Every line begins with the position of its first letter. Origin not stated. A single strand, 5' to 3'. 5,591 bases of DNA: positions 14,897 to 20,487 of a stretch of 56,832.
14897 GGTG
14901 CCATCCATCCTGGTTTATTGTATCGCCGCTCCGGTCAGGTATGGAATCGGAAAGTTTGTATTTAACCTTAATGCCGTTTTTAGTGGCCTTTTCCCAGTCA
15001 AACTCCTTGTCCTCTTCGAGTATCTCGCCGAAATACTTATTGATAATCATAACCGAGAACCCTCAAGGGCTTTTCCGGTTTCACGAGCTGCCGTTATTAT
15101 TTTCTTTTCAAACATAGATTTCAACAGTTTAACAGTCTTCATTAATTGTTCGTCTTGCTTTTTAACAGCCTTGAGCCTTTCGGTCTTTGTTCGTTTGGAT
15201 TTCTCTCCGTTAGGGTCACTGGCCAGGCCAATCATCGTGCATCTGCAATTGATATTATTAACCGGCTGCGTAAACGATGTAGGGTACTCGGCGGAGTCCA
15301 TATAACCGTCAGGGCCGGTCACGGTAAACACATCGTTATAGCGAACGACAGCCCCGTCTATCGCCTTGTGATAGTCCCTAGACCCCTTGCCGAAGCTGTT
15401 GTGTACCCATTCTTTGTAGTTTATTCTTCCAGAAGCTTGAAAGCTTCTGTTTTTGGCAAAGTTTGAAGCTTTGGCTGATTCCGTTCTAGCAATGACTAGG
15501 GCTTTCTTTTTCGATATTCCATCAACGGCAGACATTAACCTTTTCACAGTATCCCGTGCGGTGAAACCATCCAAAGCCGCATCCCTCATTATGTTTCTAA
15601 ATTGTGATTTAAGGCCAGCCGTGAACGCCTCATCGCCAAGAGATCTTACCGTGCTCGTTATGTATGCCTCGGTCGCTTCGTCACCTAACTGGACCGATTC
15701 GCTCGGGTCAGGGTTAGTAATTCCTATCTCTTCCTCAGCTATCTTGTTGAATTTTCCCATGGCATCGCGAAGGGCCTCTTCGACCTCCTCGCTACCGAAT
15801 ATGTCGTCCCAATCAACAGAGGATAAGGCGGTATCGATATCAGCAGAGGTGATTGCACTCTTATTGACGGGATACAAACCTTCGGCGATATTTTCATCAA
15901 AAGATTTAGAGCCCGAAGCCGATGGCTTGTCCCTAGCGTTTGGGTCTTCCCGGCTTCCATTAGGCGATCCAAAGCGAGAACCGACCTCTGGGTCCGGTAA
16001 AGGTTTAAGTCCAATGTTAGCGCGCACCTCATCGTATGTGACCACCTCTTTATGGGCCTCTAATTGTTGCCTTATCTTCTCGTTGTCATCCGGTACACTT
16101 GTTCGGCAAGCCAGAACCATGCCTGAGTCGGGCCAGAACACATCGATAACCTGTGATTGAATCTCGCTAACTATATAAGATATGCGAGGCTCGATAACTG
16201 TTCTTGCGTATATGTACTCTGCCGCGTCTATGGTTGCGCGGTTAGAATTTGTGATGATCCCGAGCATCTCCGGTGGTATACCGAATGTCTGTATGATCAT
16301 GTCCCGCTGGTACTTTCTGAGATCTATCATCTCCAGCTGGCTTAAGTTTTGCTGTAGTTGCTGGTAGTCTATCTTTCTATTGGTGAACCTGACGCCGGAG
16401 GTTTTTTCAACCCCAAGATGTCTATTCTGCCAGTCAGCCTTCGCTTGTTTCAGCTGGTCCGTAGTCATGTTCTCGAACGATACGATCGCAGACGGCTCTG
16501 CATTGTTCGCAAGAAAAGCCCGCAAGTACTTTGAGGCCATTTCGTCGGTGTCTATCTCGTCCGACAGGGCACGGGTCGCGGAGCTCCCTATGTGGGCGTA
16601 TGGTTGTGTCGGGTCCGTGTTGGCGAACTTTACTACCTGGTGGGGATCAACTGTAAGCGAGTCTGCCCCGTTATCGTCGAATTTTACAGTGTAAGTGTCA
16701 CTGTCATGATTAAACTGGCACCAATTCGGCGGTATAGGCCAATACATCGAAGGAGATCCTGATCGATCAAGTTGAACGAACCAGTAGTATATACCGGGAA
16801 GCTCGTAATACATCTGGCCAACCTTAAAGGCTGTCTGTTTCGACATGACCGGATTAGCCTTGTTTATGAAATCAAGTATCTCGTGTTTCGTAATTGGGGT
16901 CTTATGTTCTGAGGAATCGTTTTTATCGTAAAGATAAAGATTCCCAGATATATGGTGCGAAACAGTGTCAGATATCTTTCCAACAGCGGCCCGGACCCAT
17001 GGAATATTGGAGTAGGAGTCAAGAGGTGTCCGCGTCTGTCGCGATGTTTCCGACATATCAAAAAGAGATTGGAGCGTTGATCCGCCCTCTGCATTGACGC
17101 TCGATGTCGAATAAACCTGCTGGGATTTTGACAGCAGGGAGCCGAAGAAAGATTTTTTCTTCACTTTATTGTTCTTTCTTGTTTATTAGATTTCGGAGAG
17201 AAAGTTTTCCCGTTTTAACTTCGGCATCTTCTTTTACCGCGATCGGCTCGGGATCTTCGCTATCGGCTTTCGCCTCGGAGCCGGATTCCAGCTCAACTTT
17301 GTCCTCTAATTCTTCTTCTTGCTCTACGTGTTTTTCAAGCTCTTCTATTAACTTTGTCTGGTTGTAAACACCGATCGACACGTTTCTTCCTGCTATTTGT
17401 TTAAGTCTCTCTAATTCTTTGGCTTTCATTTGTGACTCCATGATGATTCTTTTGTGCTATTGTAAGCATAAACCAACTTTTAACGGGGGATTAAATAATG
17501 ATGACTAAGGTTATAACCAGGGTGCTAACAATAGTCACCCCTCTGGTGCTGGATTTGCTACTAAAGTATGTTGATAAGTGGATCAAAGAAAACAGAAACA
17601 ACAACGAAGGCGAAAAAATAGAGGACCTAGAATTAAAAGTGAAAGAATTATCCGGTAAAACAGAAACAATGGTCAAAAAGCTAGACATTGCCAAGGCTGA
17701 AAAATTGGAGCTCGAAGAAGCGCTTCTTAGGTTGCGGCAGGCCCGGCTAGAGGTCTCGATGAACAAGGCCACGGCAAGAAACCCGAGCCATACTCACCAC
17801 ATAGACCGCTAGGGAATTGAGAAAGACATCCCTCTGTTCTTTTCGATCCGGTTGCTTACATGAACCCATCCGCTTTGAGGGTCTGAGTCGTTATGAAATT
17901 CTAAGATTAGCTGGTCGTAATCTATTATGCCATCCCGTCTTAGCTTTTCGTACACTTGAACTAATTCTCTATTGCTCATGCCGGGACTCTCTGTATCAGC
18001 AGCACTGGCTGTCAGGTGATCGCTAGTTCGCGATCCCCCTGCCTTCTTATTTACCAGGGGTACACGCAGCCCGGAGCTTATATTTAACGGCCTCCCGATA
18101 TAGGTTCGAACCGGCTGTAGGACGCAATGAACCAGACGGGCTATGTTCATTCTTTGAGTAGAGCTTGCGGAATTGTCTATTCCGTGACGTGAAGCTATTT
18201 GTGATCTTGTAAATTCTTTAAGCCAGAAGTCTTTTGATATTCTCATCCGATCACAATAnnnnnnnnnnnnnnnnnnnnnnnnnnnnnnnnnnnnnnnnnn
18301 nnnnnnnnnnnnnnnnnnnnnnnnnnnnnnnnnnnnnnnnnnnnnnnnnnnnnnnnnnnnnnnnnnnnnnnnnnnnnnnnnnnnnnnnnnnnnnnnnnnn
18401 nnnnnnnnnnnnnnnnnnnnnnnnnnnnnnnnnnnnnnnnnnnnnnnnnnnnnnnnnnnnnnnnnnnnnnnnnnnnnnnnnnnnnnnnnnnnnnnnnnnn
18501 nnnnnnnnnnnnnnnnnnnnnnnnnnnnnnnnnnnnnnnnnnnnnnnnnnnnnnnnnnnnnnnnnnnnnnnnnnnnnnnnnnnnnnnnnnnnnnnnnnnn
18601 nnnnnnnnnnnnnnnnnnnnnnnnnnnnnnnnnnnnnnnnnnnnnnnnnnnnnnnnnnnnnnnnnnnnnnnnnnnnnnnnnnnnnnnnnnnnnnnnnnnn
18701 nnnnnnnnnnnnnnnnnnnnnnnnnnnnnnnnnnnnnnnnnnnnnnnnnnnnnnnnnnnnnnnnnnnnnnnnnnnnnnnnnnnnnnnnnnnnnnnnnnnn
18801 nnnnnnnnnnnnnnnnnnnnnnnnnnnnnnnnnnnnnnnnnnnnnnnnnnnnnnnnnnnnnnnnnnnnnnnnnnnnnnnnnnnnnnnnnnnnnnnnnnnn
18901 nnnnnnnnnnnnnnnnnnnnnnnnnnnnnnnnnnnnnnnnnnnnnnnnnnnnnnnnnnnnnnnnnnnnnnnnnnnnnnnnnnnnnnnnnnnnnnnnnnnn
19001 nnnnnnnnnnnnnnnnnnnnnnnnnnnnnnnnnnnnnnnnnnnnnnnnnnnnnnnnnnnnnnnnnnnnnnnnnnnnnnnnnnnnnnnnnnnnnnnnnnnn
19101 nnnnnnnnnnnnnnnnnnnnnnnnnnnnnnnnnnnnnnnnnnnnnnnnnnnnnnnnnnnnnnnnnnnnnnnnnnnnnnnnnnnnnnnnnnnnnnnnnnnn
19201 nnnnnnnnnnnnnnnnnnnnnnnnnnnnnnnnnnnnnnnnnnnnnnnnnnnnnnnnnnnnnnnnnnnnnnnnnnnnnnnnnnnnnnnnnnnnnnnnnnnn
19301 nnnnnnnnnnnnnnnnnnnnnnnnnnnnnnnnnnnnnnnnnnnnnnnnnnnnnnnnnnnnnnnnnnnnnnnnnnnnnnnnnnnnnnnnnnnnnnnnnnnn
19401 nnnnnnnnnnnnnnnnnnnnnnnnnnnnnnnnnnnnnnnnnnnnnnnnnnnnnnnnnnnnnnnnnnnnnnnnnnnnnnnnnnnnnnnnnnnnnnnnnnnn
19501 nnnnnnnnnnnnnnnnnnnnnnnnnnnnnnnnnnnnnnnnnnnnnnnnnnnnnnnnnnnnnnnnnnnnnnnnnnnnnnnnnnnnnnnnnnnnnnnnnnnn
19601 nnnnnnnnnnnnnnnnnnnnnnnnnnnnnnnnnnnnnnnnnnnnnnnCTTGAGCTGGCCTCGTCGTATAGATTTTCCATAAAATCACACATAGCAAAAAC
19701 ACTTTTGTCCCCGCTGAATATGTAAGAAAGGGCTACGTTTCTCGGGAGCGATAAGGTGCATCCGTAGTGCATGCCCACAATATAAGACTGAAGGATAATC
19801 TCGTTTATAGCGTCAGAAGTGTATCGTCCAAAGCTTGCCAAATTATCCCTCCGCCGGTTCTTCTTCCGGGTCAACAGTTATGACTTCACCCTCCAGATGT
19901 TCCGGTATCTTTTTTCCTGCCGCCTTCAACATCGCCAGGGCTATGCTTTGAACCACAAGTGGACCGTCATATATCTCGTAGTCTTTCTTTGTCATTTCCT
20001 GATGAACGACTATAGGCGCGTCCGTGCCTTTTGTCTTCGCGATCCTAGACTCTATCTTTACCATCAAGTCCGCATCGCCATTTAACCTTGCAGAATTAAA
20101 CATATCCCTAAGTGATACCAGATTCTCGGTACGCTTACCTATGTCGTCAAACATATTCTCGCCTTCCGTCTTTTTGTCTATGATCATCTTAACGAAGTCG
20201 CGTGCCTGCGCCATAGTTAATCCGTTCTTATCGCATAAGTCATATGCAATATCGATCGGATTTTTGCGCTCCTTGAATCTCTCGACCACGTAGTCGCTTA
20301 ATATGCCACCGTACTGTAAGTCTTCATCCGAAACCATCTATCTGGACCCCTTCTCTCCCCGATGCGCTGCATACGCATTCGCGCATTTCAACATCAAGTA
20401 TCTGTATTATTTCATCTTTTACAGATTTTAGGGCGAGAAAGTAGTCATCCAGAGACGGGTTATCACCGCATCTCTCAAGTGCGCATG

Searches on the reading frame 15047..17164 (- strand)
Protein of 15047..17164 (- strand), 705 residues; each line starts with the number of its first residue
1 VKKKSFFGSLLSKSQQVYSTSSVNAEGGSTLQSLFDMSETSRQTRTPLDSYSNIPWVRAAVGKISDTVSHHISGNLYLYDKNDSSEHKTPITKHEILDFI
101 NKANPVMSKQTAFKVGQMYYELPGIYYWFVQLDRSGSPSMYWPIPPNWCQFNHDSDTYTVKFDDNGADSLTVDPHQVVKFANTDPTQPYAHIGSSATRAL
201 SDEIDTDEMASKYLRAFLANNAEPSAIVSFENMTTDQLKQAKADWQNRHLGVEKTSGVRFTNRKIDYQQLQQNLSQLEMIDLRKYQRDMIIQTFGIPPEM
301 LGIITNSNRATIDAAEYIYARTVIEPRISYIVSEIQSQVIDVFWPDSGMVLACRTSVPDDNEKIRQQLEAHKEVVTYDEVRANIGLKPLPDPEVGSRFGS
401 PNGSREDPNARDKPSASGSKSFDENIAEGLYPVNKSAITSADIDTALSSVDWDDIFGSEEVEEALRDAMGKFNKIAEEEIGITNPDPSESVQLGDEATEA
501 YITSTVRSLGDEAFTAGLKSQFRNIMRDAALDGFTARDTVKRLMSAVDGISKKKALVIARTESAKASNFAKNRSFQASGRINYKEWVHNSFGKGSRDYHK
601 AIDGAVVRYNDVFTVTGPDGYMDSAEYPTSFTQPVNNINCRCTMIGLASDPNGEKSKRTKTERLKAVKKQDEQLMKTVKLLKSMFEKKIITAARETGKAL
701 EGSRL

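Call 11: search_protein_families(library=phrogs, proteins=[window:15047-17164:-], max_evalue=0.001)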
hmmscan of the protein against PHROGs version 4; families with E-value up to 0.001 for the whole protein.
window:15047-17164:- (705 aa): 14 families
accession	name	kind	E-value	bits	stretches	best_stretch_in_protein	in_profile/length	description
phrog_2662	-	head and packaging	1e-66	227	2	15-400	28-421/717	portal protein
phrog_12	-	head and packaging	2.2e-38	133.7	1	6-645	50-627/646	portal protein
phrog_2468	-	head and packaging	3.5e-27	96.7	1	459-671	81-296/303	head morphogenesis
phrog_595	-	head and packaging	1.1e-14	55.6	1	518-665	185-316/513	head maturation protease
phrog_5929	-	head and packaging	4.3e-13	50.1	1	211-339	5-132/228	portal protein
phrog_6577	-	unknown function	2.5e-11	43.6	1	517-676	114-256/1066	-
phrog_324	-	head and packaging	6.9e-11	42.8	1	501-672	190-344/624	head morphogenesis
phrog_19443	-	head and packaging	6.1e-10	39.2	1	518-671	168-306/579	minor head protein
phrog_4728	-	head and packaging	4.2e-09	36.7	1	518-672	184-326/591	head morphogenesis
phrog_115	-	head and packaging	4.6e-09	37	1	517-661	205-335/665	minor head protein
phrog_859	-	head and packaging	7.5e-09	35.6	1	488-669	132-311/807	portal protein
phrog_3517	-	head and packaging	3e-08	34.3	1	550-670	230-350/371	head morphogenesis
phrog_15127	-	head and packaging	6.3e-08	32.6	1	519-640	130-244/602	head protein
phrog_758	-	head and packaging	1.4e-07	32.2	1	515-673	171-316/326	head morphogenesis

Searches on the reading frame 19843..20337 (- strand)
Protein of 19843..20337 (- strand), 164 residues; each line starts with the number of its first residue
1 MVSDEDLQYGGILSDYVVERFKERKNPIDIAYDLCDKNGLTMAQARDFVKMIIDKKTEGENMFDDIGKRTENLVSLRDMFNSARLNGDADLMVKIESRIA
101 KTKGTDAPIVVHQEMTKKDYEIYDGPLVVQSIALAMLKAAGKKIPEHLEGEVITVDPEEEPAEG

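Call 61: search_protein_families(library=pfam, proteins=[window:19843-20337:-], max_evalue=0.05)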
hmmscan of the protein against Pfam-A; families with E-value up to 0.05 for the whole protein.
window:19843-20337:- (164 aa): 2 families
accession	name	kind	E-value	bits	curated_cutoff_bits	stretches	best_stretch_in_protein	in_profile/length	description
PF03610.21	EIIA-man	-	0.0083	16.7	21.4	0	59-114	44-100/116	PTS system fructose IIA component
PF19566.4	Snx8_BAR_dom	-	0.021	14.7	27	1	60-121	119-179/258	Sorting nexin 8/Mvp1 BAR domain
